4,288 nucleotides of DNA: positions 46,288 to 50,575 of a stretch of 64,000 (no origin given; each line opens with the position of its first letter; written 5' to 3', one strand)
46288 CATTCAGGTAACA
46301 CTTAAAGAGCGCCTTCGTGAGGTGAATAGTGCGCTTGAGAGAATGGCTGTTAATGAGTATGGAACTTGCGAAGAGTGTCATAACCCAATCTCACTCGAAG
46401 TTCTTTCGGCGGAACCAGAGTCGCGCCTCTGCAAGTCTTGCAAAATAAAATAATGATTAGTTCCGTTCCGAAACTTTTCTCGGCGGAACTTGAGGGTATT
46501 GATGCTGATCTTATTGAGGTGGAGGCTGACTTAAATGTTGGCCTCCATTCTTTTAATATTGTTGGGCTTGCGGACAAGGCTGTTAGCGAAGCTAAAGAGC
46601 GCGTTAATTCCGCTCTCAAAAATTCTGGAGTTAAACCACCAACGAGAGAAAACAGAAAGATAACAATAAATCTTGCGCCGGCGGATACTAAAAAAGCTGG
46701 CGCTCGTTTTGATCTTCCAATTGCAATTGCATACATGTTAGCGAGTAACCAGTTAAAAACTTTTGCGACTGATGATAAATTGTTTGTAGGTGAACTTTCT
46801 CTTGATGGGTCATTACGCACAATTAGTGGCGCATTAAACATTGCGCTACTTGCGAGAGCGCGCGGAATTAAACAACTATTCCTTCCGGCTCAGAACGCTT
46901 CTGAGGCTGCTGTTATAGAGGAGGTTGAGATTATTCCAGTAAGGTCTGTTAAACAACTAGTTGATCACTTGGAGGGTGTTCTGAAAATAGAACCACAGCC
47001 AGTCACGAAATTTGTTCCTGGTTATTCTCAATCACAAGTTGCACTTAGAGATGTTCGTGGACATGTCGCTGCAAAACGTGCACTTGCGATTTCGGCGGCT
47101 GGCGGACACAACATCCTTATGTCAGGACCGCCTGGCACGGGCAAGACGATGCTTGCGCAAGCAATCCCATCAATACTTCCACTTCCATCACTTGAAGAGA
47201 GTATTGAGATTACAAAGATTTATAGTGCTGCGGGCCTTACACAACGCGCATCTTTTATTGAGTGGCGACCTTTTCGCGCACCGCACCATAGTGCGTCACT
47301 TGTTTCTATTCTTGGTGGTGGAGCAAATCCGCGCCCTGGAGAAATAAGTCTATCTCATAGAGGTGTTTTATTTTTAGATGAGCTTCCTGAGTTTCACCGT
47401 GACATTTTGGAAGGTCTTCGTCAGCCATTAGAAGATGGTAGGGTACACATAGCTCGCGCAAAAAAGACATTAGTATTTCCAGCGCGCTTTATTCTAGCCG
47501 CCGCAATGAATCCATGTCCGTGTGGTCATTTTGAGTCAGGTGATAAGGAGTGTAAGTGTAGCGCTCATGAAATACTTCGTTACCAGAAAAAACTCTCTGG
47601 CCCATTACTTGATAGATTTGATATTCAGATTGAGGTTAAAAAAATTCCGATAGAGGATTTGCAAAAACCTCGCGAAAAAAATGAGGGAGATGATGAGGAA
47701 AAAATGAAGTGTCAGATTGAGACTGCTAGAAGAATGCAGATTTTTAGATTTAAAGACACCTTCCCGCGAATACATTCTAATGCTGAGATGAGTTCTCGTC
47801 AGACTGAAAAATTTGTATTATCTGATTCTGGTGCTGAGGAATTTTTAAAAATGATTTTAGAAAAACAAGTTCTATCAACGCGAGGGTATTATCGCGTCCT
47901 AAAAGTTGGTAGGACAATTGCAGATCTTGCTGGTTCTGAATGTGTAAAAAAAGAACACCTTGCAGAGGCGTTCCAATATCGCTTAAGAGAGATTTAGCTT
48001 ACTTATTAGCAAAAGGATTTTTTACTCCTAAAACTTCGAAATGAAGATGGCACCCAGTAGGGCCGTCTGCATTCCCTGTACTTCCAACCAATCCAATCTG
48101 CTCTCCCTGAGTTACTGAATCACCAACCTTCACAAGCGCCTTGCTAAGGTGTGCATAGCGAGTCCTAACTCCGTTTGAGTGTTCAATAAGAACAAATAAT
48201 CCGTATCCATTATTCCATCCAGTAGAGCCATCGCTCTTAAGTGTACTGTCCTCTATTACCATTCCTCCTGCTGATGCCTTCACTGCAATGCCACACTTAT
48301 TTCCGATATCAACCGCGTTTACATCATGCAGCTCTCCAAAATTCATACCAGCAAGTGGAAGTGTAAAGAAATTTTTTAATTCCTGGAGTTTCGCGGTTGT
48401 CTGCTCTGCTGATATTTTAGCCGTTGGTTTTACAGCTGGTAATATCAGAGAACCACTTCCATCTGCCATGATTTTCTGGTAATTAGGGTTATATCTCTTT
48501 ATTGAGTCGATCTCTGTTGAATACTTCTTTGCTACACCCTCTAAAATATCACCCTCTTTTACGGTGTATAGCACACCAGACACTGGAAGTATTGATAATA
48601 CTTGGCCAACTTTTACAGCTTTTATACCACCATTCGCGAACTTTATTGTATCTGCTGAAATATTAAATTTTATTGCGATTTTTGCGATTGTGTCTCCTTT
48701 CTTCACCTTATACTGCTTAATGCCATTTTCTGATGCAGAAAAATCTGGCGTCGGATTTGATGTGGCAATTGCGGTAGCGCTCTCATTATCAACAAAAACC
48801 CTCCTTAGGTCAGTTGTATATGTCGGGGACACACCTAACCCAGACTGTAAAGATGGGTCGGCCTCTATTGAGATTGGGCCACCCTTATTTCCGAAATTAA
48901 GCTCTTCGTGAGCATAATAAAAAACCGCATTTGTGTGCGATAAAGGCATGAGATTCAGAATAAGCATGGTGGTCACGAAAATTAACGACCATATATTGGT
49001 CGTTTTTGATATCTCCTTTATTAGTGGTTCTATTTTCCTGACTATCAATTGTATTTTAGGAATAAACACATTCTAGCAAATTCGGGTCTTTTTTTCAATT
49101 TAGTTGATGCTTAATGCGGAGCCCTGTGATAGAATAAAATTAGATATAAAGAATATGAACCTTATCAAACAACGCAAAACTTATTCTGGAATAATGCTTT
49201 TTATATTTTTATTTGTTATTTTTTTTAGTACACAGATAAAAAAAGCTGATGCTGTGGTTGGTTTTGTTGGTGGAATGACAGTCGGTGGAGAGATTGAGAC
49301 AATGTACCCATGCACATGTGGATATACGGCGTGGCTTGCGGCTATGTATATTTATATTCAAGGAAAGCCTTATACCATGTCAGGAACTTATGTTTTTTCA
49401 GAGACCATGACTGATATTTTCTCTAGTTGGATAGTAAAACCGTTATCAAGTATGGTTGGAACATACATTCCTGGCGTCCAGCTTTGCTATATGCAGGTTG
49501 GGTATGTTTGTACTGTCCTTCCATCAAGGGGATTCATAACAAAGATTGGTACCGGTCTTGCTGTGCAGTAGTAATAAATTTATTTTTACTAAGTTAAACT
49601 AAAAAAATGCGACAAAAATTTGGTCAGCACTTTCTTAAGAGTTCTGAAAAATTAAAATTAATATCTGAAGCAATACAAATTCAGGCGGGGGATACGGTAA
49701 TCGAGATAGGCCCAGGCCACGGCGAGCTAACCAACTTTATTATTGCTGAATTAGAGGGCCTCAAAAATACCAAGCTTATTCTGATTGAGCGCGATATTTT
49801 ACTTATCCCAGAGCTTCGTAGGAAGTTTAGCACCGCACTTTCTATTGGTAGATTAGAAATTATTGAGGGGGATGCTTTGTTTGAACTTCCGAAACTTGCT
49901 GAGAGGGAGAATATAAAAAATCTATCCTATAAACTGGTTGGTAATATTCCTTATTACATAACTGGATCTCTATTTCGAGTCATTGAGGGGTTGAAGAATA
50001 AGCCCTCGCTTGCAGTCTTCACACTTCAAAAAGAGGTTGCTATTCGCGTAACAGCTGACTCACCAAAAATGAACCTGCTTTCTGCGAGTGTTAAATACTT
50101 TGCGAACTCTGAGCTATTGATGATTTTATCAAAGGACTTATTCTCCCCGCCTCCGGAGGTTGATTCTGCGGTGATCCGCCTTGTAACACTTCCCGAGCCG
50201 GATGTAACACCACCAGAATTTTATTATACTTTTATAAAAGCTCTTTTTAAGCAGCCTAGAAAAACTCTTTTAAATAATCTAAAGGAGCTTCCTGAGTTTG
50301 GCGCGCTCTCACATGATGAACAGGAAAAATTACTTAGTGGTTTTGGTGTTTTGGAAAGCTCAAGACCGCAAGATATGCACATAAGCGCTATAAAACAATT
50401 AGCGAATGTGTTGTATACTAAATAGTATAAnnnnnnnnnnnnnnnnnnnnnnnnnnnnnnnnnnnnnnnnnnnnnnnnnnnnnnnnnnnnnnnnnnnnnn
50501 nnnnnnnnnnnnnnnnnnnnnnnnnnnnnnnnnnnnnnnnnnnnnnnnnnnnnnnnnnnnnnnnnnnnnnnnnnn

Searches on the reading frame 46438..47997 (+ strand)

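Call 72: search_protein_families(library=pfam, proteins=[window:46438-47997:+], max_evalue=0.00001)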
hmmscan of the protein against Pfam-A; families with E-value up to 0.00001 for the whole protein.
window:46438-47997:+ (519 aa): 7 families
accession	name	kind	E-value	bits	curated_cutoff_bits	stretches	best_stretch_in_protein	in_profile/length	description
PF01078.27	Mg_chelatase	-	6.7e-90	300.5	20.3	1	203-406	2-205/207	Magnesium chelatase, subunit ChlI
PF13541.12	ChlI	-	1.7e-39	134.9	27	1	28-153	1-121/121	Subunit ChlI of Mg-chelatase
PF13335.12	Mg_chelatase_C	-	8.1e-25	87.7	26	1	421-515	5-94/94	Magnesium chelatase, subunit ChlI C-terminal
PF07728.20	AAA_5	-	8.1e-11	42.5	22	1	225-363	1-127/139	AAA domain (dynein-related subfamily)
PF00493.29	MCM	-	1.4e-09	37.8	23.3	1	217-402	51-206/224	MCM P-loop domain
PF05362.19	Lon_C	-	1.3e-06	28.6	21.1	1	25-177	42-201/205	Lon protease (S16) C-terminal proteolytic domain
PF00158.32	Sigma54_activat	-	6.3e-06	26.4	20.2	0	295-357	81-143/168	Sigma-54 interaction domain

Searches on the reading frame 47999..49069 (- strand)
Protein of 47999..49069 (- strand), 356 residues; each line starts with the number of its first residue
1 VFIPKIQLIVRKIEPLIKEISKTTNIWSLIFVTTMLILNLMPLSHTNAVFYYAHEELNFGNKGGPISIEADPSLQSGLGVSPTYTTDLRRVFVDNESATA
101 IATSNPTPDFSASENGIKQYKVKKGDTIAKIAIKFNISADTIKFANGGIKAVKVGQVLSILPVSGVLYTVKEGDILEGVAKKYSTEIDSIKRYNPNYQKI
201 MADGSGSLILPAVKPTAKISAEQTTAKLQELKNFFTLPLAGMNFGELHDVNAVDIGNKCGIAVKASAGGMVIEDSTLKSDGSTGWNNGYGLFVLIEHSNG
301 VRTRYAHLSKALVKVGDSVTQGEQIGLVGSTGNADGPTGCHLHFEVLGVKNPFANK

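Call 72: search_protein_families(library=pfam, proteins=[window:47999-49069:-], max_evalue=0.00001)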
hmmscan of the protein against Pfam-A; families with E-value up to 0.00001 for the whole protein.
window:47999-49069:- (356 aa): 3 families
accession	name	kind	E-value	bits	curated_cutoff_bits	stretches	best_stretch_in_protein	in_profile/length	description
PF01551.29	Peptidase_M23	-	4.8e-23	81.6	28.7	1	251-348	4-89/96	Peptidase family M23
PF01476.26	LysM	-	6.8e-17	61.6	20.9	1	120-160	1-42/43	LysM domain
PF23577.1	LysM_RLK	-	4.1e-06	27.2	27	0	168-204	3-37/44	LysM domain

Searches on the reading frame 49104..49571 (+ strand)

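Call 72: search_protein_families(library=pfam, proteins=[window:49104-49571:+], max_evalue=0.00001)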
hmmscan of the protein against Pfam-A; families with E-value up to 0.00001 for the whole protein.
window:49104-49571:+ (155 aa): 0 families

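Call 90: search_protein_families(library=pfam, proteins=[window:49104-49571:+], max_evalue=0.5)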
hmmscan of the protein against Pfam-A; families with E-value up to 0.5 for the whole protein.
window:49104-49571:+ (155 aa): 1 family
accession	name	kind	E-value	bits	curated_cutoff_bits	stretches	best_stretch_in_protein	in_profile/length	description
PF14570.12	zf-RING_4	-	0.083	13.1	27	1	66-78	14-26/48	RING/Ubox like zinc-binding domain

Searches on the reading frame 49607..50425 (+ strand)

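Call 72: search_protein_families(library=pfam, proteins=[window:49607-50425:+], max_evalue=0.00001)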
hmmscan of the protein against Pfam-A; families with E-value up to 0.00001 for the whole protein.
window:49607-50425:+ (272 aa): 1 family
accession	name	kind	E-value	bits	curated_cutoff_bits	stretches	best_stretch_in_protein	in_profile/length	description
PF00398.26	RrnaAD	-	1.9e-40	139.1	24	1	2-230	5-228/263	Ribosomal RNA adenine dimethylase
